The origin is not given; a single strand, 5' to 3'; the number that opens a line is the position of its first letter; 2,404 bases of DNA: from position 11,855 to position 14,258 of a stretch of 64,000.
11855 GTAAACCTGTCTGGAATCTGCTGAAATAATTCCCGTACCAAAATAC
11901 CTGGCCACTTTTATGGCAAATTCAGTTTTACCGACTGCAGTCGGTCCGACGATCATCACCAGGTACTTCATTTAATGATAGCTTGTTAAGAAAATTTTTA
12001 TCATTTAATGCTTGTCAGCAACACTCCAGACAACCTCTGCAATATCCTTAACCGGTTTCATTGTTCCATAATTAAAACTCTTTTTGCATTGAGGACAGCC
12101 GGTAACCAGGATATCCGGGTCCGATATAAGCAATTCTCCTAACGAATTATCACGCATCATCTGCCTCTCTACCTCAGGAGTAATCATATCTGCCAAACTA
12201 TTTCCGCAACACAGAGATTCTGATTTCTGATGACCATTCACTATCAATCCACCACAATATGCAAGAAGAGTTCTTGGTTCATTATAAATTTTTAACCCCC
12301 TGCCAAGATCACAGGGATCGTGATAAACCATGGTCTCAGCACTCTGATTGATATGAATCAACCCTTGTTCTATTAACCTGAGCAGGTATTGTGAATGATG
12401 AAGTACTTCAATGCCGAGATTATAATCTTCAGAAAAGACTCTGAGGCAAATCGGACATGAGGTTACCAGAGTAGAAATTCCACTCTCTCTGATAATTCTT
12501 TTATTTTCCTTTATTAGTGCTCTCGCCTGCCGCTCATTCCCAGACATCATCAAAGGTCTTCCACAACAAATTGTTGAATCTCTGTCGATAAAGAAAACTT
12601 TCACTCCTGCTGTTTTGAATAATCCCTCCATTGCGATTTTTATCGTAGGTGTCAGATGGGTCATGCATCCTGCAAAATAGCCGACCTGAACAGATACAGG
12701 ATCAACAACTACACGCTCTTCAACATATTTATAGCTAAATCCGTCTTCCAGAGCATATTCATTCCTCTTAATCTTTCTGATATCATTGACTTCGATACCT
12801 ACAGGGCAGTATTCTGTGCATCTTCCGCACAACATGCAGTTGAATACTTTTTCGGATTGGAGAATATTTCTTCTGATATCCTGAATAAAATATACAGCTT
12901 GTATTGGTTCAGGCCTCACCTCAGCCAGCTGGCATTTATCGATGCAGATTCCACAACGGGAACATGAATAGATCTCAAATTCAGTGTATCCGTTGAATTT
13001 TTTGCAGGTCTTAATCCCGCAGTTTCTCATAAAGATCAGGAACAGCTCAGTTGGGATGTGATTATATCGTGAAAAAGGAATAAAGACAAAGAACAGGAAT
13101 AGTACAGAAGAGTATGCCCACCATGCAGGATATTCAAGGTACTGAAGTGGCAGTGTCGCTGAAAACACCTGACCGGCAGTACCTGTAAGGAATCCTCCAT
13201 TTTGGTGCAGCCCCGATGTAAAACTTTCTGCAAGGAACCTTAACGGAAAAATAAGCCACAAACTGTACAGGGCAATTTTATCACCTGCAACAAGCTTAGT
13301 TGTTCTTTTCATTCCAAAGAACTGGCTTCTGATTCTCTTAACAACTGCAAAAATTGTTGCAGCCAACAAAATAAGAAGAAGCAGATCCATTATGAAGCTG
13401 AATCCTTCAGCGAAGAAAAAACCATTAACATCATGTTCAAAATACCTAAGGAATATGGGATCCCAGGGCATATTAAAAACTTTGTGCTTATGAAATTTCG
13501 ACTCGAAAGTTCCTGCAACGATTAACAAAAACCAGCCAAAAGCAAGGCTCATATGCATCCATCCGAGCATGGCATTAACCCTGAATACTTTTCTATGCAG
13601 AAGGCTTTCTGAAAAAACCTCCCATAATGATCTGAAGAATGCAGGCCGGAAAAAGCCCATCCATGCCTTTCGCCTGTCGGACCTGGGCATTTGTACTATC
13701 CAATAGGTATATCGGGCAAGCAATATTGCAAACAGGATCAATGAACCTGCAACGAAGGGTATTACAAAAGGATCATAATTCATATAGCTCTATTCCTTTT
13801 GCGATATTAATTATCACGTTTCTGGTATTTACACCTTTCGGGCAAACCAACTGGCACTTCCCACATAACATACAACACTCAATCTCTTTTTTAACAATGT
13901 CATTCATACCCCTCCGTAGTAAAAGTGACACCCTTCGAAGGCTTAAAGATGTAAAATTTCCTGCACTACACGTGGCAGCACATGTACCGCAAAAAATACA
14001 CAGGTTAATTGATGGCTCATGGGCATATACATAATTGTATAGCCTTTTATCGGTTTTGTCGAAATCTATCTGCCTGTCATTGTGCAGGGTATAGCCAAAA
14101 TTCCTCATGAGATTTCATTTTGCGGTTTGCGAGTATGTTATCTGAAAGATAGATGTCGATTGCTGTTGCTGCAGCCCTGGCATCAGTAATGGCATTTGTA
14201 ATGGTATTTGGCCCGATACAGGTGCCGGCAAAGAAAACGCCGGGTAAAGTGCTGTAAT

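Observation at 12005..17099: hdrC-hdrB-hdrA-like operon ending in a membrane-anchored HdrE/D (DsrM/K)-like fusion in a Bacteroidota genome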

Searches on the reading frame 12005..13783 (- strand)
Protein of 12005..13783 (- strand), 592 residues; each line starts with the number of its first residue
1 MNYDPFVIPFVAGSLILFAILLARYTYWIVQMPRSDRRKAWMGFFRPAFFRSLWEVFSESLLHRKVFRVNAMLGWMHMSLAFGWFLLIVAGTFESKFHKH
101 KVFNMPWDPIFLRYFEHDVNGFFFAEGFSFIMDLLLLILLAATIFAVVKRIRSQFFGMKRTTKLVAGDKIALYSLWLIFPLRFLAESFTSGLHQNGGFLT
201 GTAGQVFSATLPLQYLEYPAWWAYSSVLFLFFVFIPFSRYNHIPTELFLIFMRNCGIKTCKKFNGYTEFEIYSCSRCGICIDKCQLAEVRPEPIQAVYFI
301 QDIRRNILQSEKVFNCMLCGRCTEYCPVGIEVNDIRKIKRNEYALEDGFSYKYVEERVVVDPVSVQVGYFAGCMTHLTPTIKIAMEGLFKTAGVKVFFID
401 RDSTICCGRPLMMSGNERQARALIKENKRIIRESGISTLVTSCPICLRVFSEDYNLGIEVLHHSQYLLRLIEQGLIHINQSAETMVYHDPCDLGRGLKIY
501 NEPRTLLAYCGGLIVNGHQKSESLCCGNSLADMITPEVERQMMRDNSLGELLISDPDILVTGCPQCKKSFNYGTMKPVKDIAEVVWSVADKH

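Call 4: search_protein_families(library=pfam, proteins=[window:12005-13783:-])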
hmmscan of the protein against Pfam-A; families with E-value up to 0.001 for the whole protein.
window:12005-13783:- (592 aa): 5 families
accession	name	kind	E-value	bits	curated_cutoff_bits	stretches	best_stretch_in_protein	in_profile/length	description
PF02754.22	CCG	-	8.2e-21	74.4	20.6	2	367-449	1-83/85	Cysteine-rich domain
PF13183.11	Fer4_8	-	2.9e-09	37.8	27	1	271-330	2-68/68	4Fe-4S dicluster domain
PF13534.11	Fer4_17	-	2.7e-07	31.4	22.2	1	273-330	1-60/61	4Fe-4S dicluster domain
PF13187.11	Fer4_9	-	1.4e-05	25.4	27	1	274-329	2-50/52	4Fe-4S dicluster domain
PF12838.12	Fer4_7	-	6.2e-05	23.8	27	1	274-330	2-52/52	4Fe-4S dicluster domain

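Call 5: search_protein_families(library=ncbifam, proteins=[window:12005-13783:-], max_evalue=0.01)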
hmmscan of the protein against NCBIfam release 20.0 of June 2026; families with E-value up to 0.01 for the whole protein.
window:12005-13783:- (592 aa): 27 families (the best 25 are shown)
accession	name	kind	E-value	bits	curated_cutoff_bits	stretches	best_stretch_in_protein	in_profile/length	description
NF045670.1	quin_L_LdhH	equivalog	2.3e-25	89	800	1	364-580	466-695/706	L-lactate dehydrogenase (quinone) large subunit LdhH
NF004898.0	PRK06259.1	equivalog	3.6e-25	88.6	385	1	352-571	249-464/488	fumarate reductase (CoM/CoB) subunit TfrB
NF008369.0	PRK11168.1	equivalog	5.8e-18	65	278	2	363-580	165-390/401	anaerobic glycerol-3-phosphate dehydrogenase subunit C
NF045663.1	diclust_near_Sec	equivalog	8.8e-14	50.5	530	1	406-586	459-633/759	pyridine nucleotide-disulfide oxidoreductase/dicluster-binding protein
NF008434.0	PRK11274.1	equivalog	2e-11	43.5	333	1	478-585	296-403/409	glycolate oxidase subunit GlcF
NF045796.1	DsrK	equivalog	2.5e-10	39.6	400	2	444-567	285-413/453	sulfate reduction electron transfer complex DsrMKJOP subunit DsrK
TIGR03379.1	glycerol3P_GlpC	equivalog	1.9e-09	36.8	279.9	1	364-574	161-381/397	anaerobic glycerol-3-phosphate dehydrogenase subunit GlpC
NF045724.1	ferredox_TmcB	equivalog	2.9e-08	32.7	735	1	457-528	286-359/430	electron transfer complex ferredoxin TmcB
TIGR03290.1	CoB_CoM_SS_C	equivalog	5.1e-08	33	160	1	273-349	3-81/144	CoB--CoM heterodisulfide reductase subunit C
NF041890.1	hdrC_Methbact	equivalog_domain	1.4e-07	31.3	270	1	267-354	24-111/192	ferredoxin:CoB-CoM heterodisulfide reductase subunit HdrC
NF042909.1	FMH_DH_FwdF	exception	4.6e-06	26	375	1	269-329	12-70/336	tungsten-dependent formylmethanofuran dehydrogenase subunit FwdF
TIGR02512.1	FeFe_hydrog_A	subfamily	5.5e-05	22.2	405.95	1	269-340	4-78/375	[FeFe] hydrogenase, group A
TIGR00403.1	ndhI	equivalog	8.7e-05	22.2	302.35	1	258-329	48-117/183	NAD(P)H-quinone oxidoreductase subunit I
TIGR00273.1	TIGR00273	equivalog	0.00011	21.2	444.8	1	270-343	291-372/432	LutB/LldF family L-lactate oxidation iron-sulfur protein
NF006221.0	PRK08348.1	subfamily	0.00018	21.2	124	1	252-329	24-90/136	NADH-plastoquinone oxidoreductase subunit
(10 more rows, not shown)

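Call 11: search_solved_structures(query=window:12005-13783:-, max_evalue=0.001, show_alignments=2)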
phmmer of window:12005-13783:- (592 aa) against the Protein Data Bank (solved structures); distinct sequences matched with E-value up to 0.001: 11.
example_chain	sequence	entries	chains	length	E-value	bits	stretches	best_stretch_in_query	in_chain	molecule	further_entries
9ojn_A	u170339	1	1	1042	6.6e-18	67.5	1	380-572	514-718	Iron-sulfur-binding reductase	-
7eu3_I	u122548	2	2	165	4.5e-06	28.5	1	237-329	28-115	NAD(P)H-quinone oxidoreductase subunit I, chloroplastic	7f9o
9grx_I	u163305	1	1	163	1.3e-05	26.9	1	235-329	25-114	NAD(P)H-quinone oxidoreductase subunit I, chloroplastic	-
8rvv_C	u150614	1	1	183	5.1e-05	25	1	271-349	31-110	H(2):CoB-CoM heterodisulfide,ferredoxin reductase subunit C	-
8rvu_c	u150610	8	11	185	5.2e-05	25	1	271-349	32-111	H(2):CoB-CoM heterodisulfide,ferredoxin reductase subunit C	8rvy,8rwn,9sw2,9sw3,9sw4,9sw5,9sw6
7wfg_I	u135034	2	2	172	0.0001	24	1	236-329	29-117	NAD(P)H-quinone oxidoreductase subunit I, chloroplastic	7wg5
8rvv_B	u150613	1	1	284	0.00037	22.1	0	366-452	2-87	H(2):CoB-CoM heterodisulfide,ferredoxin reductase subunit B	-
8rvu_b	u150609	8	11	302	0.00046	21.8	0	366-451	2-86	H(2):CoB-CoM heterodisulfide,ferredoxin reductase subunit B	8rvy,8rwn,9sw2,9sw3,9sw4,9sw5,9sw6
9sfi_E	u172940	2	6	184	0.0005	21.7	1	271-346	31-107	H(2)/formate:CoB-CoM heterodisulfide,ferredoxin reductase subunit C2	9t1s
6hum_I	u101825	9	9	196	0.00051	21.7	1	260-368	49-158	NAD(P)H-quinone oxidoreductase subunit I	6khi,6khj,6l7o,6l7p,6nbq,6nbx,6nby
7q5y_D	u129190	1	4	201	0.00099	20.7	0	257-338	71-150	NADH-quinone oxidoreductase subunit I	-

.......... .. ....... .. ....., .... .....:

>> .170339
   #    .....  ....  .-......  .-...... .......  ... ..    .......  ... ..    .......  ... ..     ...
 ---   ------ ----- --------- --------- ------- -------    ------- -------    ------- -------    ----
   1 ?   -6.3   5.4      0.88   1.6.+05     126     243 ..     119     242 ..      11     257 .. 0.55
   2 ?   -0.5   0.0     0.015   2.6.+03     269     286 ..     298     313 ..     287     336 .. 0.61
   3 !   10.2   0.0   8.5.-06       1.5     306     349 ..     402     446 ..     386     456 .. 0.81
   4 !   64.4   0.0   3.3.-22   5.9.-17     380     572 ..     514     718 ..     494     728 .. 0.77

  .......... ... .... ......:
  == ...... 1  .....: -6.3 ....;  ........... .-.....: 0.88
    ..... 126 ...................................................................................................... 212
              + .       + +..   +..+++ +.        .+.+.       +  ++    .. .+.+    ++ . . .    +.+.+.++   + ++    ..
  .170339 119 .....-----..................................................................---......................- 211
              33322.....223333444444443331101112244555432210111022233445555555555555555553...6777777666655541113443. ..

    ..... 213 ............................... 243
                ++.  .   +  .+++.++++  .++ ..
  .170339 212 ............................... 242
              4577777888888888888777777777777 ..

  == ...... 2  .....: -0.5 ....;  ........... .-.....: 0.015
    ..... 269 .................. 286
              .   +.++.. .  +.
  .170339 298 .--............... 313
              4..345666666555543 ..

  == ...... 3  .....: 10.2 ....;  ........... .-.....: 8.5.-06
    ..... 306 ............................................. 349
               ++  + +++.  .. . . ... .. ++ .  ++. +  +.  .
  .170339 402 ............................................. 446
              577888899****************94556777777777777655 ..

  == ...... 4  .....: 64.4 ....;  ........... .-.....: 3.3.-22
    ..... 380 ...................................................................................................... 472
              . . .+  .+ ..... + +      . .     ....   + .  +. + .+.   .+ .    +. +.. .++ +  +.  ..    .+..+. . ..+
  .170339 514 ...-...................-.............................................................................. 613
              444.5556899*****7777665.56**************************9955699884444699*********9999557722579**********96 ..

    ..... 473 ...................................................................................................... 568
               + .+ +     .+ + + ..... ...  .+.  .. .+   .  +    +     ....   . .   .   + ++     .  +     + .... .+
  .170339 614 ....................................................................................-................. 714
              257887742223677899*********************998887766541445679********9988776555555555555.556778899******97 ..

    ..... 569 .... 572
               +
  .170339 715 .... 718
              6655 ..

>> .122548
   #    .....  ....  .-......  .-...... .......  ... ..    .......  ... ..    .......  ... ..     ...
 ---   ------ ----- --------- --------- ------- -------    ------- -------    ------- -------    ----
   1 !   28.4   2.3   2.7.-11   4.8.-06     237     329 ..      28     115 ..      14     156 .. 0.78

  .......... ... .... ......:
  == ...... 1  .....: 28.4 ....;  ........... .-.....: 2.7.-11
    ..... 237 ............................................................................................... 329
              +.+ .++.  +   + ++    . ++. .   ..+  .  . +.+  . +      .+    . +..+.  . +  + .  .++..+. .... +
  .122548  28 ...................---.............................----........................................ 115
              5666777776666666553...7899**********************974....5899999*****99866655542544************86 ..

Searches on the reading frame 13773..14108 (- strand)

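Call 4: search_protein_families(library=pfam, proteins=[window:13773-14108:-])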
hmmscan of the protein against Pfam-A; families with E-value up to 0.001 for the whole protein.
window:13773-14108:- (111 aa): 6 families
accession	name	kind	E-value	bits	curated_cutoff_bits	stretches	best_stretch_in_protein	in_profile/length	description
PF13183.11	Fer4_8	-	4.8e-07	30.6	27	1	34-93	2-68/68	4Fe-4S dicluster domain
PF12838.12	Fer4_7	-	6.1e-07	30.2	27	1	37-93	2-52/52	4Fe-4S dicluster domain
PF13534.11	Fer4_17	-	4.1e-06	27.7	22.2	1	37-94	2-61/61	4Fe-4S dicluster domain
PF13187.11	Fer4_9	-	5.8e-06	26.7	27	1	37-92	2-50/52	4Fe-4S dicluster domain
PF00037.32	Fer4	-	3e-05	24.1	21.1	0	35-47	6-18/24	4Fe-4S binding domain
PF13237.11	Fer4_10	-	0.00026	21.3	25.5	0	36-90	8-53/53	4Fe-4S dicluster domain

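Call 5: search_protein_families(library=ncbifam, proteins=[window:13773-14108:-], max_evalue=0.01)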
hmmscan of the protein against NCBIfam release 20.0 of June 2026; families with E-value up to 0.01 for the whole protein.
window:13773-14108:- (111 aa): 29 families (the best 25 are shown)
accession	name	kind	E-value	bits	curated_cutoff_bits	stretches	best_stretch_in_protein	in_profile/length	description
TIGR03290.1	CoB_CoM_SS_C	equivalog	3e-09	37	160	1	34-102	1-71/144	CoB--CoM heterodisulfide reductase subunit C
NF041779.1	hetero_SS_HdrC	equivalog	5e-08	32.6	350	1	33-103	29-99/198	ferredoxin:CoB-CoM heterodisulfide reductase subunit HdrC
NF041890.1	hdrC_Methbact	equivalog_domain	2e-06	27.5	270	1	27-98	21-93/192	ferredoxin:CoB-CoM heterodisulfide reductase subunit HdrC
TIGR00384.1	dhsB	subfamily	3.9e-05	23.2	88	1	73-100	192-219/222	succinate dehydrogenase and fumarate reductase iron-sulfur protein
TIGR00314.1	cdhA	equivalog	6.3e-05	21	781.3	1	33-103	397-463/784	CO dehydrogenase/acetyl-CoA synthase complex subunit alpha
TIGR01945.1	rnfC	subfamily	7.1e-05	21.5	245.95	1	33-95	361-420/435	RnfABCDGE type electron transport complex subunit C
TIGR02512.1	FeFe_hydrog_A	subfamily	0.00012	21.1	405.95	1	35-93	7-66/375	[FeFe] hydrogenase, group A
NF038018.1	qmoC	equivalog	0.00017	21.2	300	1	33-100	16-85/360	quinone-interacting membrane-bound oxidoreductase complex subunit QmoC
TIGR04041.1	activase_YjjW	hypoth_equivalog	0.00017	21.1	250.2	1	25-97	30-90/276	YjjW family glycine radical enzyme activase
NF009226.0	PRK12576.1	equivalog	0.0002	20.8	344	0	71-99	202-230/317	succinate dehydrogenase/fumarate reductase iron-sulfur subunit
TIGR02936.1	fdxN_nitrog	equivalog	0.00027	21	80.55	0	18-53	54-88/91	ferredoxin III, nif-specific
NF040763.1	FeFe_hydrog_A6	exception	0.00034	19.1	765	1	34-93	144-204/571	NADH-dependent [FeFe] hydrogenase, group A6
NF041837.1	rnfC_Methano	equivalog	0.00038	19.4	650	1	36-97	359-417/438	Rnf electron transport complex subunit RnfC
NF040762.1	Hydr_FeFe_Clost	exception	0.0006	18.5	900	1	35-93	144-203/572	ferredoxin hydrogenase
NF004914.0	PRK06273.1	equivalog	0.00078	19.3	163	1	12-90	27-106/167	ferredoxin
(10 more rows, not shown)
